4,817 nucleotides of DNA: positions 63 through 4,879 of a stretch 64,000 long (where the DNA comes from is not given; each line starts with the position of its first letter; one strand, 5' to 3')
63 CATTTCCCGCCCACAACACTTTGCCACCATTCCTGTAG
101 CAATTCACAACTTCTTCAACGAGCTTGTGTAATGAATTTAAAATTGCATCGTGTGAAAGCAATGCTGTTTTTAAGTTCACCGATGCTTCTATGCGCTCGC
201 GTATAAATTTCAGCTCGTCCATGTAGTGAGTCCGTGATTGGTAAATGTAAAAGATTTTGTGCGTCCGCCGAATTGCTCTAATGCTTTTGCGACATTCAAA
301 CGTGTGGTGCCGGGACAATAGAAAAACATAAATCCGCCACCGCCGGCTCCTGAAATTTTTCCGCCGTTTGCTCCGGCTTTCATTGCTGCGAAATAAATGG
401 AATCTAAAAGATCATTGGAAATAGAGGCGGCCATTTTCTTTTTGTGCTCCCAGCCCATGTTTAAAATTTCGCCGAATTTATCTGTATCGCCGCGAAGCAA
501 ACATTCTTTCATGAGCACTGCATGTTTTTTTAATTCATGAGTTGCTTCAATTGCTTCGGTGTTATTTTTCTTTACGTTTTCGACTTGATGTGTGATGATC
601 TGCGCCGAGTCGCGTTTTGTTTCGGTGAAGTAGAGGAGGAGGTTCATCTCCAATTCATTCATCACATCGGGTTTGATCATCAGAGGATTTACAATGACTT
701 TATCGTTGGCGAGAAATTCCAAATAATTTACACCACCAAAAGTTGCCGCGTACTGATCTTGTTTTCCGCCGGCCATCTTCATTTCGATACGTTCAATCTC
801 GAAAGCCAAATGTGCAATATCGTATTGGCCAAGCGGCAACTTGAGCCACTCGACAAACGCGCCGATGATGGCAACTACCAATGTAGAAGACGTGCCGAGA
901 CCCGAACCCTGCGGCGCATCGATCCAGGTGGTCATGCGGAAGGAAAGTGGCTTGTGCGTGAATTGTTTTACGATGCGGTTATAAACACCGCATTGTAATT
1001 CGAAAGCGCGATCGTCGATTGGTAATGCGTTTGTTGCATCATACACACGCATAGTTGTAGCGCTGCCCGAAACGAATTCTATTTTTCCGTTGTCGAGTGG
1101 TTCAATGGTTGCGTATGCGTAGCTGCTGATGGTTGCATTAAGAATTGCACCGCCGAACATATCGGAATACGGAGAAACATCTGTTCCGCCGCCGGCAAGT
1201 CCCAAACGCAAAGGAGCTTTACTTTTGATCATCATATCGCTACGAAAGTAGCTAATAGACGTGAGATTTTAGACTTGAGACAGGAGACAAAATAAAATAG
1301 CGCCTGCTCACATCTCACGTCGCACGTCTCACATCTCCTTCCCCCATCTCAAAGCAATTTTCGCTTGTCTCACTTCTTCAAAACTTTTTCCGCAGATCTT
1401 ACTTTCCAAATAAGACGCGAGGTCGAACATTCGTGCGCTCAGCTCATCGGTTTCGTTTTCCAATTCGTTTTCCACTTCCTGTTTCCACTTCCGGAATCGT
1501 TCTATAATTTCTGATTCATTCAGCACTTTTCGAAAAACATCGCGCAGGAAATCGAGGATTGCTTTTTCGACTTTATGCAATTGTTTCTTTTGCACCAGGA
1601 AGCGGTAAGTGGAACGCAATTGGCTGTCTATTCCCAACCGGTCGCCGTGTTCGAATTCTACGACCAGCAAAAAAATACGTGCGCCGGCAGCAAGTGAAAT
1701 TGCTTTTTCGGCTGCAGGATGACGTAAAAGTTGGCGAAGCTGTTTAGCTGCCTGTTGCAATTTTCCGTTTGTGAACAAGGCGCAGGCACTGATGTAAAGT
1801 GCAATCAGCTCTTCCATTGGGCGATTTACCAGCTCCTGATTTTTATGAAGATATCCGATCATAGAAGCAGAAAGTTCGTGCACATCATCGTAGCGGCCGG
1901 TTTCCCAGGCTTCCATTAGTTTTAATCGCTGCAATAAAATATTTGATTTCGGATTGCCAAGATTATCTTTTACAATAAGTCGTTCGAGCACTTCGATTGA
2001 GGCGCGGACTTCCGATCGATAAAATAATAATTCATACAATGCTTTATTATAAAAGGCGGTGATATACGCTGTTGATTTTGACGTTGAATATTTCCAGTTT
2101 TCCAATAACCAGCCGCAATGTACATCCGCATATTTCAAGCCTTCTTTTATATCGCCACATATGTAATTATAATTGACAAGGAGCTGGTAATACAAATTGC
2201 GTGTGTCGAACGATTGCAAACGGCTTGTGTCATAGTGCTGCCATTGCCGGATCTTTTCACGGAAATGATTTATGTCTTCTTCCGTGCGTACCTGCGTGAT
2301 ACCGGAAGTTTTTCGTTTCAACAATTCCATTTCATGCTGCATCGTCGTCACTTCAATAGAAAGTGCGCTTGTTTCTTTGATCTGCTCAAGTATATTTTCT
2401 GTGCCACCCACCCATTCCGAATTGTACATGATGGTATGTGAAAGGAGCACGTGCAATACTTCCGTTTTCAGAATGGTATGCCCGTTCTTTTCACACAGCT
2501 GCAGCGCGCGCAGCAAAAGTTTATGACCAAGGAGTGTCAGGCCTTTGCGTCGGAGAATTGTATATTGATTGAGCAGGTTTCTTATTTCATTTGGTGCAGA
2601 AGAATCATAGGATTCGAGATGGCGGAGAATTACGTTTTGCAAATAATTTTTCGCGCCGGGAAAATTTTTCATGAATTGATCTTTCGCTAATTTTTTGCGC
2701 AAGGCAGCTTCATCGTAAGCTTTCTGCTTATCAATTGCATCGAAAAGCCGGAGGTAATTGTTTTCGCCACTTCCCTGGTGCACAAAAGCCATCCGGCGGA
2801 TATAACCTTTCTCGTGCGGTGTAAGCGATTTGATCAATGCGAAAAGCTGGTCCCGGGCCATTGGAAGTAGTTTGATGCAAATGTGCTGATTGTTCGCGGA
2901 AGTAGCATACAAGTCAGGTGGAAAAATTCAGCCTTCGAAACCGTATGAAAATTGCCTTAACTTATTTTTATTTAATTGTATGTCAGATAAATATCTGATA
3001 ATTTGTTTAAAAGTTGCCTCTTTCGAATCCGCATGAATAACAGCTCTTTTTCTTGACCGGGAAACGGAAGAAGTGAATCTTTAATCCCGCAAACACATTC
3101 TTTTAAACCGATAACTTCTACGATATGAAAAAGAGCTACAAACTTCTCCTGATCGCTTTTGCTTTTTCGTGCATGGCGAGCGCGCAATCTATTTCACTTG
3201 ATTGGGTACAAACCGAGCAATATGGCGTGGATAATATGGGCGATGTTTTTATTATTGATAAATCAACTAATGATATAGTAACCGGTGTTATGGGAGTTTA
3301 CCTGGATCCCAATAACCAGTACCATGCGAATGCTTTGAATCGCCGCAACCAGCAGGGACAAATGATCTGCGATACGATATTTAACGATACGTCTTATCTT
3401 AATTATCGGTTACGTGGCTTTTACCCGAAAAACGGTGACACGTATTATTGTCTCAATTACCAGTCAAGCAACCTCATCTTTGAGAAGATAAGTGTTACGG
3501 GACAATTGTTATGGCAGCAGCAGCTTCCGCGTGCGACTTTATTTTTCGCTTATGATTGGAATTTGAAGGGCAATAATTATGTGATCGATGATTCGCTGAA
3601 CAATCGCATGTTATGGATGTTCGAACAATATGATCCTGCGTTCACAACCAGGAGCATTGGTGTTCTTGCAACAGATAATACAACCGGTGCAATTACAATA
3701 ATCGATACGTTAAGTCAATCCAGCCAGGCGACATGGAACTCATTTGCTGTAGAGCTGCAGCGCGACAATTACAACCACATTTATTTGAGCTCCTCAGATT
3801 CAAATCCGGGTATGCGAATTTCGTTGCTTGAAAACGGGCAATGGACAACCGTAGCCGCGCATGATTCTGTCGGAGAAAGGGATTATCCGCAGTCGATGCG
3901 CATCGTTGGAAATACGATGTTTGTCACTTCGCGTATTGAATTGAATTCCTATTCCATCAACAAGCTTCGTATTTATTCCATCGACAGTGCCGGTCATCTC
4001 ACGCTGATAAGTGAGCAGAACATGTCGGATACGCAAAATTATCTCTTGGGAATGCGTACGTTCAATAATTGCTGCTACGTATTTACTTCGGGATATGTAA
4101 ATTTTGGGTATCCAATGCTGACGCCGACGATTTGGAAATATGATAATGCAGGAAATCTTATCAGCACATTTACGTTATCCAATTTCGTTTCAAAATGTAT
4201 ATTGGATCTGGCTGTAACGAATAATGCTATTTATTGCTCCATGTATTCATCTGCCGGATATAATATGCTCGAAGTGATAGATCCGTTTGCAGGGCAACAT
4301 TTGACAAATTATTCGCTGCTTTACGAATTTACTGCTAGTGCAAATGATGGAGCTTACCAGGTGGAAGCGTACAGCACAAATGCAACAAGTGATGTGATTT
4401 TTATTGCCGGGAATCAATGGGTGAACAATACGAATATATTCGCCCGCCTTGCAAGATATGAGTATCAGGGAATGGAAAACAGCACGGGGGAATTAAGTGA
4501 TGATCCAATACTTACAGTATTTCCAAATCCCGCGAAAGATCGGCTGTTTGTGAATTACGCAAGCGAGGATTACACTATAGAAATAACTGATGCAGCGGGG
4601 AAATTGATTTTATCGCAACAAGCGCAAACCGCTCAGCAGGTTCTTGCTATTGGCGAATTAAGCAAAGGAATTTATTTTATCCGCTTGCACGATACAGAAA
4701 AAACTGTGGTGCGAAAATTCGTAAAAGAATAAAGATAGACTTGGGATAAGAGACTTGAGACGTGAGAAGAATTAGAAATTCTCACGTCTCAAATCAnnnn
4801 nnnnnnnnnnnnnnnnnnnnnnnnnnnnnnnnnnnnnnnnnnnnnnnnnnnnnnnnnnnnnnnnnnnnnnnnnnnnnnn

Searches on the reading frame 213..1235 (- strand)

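Call 95: search_protein_families(library=pfam, proteins=[window:213-1235:-], max_evalue=0.00001)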
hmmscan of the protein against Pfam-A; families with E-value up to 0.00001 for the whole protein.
window:213-1235:- (341 aa): 2 families
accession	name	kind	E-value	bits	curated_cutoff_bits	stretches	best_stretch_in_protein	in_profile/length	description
PF00288.32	GHMP_kinases_N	-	1.1e-16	61.3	22.3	1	88-168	10-87/87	GHMP kinases N terminal domain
PF08544.19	GHMP_kinases_C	-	7.1e-09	36.4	21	1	242-322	1-82/85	GHMP kinases C terminal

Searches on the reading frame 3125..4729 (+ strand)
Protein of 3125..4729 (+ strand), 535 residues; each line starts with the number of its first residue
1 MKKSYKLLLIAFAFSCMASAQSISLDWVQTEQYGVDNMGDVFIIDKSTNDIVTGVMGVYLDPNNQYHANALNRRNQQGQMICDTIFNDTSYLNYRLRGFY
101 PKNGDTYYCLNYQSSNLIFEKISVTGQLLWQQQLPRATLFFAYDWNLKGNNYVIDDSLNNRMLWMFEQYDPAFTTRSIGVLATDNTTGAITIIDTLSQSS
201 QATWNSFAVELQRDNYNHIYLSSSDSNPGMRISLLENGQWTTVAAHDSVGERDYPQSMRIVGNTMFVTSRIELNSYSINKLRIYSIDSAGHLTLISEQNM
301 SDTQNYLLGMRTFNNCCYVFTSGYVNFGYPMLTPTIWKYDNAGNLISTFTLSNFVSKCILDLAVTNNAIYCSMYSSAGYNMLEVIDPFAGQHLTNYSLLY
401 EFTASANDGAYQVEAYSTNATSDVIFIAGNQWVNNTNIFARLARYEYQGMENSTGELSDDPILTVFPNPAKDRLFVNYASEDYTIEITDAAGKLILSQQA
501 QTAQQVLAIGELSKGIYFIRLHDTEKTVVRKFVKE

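Call 95: search_protein_families(library=pfam, proteins=[window:3125-4729:+], max_evalue=0.00001)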
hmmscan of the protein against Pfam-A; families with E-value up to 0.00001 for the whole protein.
window:3125-4729:+ (535 aa): 1 family
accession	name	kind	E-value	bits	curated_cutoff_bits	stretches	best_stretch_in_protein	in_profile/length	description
PF18962.6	Por_Secre_tail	-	2.4e-15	57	27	1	465-533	1-74/75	Secretion system C-terminal sorting domain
